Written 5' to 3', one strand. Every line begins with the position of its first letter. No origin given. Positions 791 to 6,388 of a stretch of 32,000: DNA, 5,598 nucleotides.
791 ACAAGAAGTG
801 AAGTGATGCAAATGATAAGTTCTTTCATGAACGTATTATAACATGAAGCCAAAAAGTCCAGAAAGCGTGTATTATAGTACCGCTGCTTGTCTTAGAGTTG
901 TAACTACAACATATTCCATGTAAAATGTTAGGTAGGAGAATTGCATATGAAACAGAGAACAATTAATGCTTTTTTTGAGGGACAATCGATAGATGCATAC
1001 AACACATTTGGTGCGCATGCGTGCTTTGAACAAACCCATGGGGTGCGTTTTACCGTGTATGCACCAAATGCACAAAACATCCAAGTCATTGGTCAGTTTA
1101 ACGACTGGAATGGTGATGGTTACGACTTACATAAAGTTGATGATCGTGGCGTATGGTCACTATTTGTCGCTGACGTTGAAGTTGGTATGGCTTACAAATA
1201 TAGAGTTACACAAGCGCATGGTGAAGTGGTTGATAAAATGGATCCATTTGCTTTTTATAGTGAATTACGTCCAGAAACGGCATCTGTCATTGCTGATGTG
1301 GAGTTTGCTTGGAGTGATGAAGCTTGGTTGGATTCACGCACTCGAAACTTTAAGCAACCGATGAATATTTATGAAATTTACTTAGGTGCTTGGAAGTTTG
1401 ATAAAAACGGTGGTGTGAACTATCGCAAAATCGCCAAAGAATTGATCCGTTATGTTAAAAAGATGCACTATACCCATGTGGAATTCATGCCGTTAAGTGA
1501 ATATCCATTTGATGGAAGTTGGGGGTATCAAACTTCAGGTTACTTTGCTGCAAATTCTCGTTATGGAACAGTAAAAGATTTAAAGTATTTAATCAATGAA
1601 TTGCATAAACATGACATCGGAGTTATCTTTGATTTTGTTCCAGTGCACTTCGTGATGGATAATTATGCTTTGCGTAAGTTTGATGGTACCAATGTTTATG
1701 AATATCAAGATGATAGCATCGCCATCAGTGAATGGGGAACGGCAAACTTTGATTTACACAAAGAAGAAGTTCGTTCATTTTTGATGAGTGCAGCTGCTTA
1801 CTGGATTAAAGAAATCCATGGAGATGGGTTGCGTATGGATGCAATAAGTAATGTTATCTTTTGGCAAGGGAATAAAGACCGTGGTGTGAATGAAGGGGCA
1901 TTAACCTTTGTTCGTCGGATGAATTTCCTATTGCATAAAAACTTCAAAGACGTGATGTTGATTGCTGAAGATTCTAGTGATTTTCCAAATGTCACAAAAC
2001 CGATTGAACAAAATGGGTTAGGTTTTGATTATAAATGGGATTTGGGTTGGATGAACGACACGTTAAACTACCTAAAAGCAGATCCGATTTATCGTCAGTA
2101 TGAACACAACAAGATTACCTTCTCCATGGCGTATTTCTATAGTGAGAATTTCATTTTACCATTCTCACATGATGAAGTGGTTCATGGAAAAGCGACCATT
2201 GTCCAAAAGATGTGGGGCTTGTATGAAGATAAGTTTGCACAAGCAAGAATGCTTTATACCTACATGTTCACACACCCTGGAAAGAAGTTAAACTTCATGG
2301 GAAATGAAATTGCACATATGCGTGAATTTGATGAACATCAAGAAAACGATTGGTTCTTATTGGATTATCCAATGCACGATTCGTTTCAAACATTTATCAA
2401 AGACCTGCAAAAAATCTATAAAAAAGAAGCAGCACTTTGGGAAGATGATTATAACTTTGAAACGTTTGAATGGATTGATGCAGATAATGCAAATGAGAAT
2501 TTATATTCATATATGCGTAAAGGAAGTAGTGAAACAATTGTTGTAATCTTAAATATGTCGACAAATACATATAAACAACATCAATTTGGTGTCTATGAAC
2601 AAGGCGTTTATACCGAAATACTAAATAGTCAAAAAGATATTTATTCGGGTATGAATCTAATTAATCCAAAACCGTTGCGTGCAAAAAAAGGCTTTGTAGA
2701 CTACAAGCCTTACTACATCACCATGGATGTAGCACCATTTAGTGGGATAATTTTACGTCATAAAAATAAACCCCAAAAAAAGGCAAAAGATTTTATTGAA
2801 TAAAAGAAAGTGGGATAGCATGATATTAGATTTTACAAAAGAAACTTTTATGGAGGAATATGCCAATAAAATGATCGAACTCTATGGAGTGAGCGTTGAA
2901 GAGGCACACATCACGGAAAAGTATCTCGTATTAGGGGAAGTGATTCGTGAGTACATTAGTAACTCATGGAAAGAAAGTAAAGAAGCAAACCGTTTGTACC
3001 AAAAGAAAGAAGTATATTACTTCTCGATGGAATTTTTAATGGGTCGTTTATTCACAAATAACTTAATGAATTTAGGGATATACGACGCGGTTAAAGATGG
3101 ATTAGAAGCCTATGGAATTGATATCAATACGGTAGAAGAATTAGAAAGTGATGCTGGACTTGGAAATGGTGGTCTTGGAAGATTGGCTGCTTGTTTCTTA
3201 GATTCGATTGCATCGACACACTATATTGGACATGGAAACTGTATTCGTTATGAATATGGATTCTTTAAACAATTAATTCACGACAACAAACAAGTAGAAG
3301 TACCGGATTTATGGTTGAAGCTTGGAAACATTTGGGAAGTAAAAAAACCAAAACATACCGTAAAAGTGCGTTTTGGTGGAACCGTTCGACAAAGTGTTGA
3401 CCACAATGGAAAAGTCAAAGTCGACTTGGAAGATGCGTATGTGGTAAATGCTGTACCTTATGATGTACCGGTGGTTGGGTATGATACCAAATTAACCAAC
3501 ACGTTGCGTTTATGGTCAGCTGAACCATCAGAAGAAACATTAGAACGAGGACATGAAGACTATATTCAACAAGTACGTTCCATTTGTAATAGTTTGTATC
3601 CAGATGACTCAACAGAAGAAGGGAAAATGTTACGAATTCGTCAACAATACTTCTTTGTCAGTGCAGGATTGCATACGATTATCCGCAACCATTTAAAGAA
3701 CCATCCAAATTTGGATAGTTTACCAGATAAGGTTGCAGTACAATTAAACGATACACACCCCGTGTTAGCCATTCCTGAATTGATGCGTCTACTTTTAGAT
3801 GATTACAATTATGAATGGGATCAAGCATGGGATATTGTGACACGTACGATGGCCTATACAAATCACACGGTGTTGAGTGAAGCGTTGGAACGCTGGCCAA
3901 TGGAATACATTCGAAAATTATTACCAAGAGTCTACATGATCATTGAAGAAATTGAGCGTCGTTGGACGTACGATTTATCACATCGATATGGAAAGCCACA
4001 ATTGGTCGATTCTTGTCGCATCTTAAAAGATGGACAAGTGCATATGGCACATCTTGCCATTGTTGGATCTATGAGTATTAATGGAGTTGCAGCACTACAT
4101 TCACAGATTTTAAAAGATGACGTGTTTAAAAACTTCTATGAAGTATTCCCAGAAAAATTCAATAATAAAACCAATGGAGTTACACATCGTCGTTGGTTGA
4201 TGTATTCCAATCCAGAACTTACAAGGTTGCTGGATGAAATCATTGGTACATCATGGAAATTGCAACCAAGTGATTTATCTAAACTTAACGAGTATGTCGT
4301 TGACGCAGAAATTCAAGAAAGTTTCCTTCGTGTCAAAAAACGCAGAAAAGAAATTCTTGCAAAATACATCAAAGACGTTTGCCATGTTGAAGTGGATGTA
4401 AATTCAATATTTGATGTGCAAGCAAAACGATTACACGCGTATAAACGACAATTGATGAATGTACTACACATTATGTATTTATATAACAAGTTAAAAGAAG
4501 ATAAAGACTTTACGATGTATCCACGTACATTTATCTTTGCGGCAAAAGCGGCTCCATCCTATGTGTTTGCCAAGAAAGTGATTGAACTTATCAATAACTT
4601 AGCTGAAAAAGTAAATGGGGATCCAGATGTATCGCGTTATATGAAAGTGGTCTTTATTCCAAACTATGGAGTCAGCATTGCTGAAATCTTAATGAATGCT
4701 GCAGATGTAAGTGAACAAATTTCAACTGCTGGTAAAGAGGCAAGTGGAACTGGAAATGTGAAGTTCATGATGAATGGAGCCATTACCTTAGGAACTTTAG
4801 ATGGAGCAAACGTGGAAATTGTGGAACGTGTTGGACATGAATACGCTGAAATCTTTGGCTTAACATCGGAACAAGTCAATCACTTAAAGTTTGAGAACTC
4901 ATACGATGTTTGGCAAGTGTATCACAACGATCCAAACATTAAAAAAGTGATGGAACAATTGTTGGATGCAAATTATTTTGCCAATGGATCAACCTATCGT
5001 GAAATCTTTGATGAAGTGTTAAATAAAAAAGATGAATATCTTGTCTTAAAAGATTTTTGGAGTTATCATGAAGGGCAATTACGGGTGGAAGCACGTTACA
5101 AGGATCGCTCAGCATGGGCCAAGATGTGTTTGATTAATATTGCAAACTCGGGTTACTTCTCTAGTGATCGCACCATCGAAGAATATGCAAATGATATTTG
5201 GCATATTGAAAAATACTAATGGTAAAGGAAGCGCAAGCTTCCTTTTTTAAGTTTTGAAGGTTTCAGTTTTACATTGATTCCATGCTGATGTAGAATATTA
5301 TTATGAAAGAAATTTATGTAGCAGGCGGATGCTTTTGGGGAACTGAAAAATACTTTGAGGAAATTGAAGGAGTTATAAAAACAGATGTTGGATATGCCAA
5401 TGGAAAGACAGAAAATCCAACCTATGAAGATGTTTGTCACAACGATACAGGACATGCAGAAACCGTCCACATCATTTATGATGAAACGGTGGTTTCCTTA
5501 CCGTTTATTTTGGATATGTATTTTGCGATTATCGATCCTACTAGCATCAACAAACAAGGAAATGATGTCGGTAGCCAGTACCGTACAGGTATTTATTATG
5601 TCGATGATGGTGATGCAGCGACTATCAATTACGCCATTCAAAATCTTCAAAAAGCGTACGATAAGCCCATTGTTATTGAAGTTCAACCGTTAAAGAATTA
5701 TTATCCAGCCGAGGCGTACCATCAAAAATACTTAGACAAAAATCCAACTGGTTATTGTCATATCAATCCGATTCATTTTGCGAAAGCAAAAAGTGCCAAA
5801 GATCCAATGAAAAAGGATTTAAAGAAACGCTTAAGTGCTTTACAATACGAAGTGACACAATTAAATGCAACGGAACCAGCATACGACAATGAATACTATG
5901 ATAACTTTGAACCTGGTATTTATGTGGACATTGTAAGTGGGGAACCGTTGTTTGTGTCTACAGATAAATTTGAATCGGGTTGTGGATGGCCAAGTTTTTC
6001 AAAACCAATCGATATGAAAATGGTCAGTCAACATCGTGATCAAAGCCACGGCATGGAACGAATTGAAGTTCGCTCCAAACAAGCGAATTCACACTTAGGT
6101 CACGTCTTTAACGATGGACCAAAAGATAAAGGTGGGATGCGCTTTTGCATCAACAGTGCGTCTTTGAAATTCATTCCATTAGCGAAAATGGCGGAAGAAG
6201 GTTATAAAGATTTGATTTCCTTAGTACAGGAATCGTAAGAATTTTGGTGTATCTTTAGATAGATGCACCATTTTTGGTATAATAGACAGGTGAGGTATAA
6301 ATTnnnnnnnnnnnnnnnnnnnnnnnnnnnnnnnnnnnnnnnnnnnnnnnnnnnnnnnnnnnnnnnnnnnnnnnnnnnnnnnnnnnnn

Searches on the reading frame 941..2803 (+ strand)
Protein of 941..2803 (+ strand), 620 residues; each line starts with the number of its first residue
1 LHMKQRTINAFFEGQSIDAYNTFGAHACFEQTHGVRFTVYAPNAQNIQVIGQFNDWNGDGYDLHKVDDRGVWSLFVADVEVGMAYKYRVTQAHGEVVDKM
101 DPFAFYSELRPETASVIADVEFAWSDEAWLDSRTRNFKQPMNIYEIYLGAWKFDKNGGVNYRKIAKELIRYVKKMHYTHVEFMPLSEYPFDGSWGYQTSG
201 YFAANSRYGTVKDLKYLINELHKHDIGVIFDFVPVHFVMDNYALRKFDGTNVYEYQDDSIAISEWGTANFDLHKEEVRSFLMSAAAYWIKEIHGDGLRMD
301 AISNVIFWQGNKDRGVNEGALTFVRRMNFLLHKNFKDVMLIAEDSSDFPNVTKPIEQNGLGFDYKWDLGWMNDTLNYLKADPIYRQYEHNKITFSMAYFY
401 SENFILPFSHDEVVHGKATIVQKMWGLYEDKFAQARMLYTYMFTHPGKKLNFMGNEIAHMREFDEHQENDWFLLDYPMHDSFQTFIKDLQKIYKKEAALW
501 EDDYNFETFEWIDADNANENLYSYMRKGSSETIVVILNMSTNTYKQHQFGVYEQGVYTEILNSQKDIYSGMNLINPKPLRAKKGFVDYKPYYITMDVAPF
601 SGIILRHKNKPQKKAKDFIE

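Call 42: search_protein_families(library=pfam, proteins=[window:941-2803:+])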
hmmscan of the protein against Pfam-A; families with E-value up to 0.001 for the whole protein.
window:941-2803:+ (620 aa): 4 families
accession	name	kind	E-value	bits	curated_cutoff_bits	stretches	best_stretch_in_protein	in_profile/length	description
PF02922.24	CBM_48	-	1.8e-21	76.7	22.4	1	23-104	2-83/83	Carbohydrate-binding module 48 (Isoamylase N-terminal domain)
PF02806.24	Alpha-amylase_C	-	1.1e-15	58.1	21.2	1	511-607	1-94/95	Alpha amylase, C-terminal all-beta domain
PF00128.31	Alpha-amylase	-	6.7e-14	52.4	22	2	169-239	25-94/446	Alpha amylase, catalytic domain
PF22019.2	GlgB_N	-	3.3e-08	34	27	1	5-102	2-93/94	alpha-1,4-glucan branching enzyme GlgB, N-terminal domain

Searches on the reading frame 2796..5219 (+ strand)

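Call 42: search_protein_families(library=pfam, proteins=[window:2796-5219:+])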
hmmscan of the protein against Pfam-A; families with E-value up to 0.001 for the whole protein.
window:2796-5219:+ (807 aa): 1 family
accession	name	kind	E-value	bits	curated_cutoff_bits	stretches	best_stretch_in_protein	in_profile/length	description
PF00343.26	Phosphorylase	-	9.1e-302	1003.1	27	1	104-804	2-713/713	Carbohydrate phosphorylase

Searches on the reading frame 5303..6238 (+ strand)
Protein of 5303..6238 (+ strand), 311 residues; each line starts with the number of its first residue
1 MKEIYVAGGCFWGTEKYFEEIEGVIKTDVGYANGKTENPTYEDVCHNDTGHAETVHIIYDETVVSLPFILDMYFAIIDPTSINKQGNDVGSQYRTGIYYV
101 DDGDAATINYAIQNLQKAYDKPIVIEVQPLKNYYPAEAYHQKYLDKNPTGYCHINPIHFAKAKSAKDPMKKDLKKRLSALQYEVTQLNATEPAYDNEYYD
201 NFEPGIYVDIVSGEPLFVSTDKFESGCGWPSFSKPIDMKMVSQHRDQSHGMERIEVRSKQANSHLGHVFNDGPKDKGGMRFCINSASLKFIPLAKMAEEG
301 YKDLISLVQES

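Call 42: search_protein_families(library=pfam, proteins=[window:5303-6238:+])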
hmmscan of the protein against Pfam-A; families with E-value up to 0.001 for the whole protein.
window:5303-6238:+ (311 aa): 2 families
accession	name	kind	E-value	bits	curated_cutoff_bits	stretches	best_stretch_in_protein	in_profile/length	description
PF01625.27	PMSR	-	2.2e-63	213.5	23.7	1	3-153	1-153/153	Peptide methionine sulfoxide reductase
PF01641.26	SelR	-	3.7e-47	159.5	24.9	1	177-292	1-116/116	SelR domain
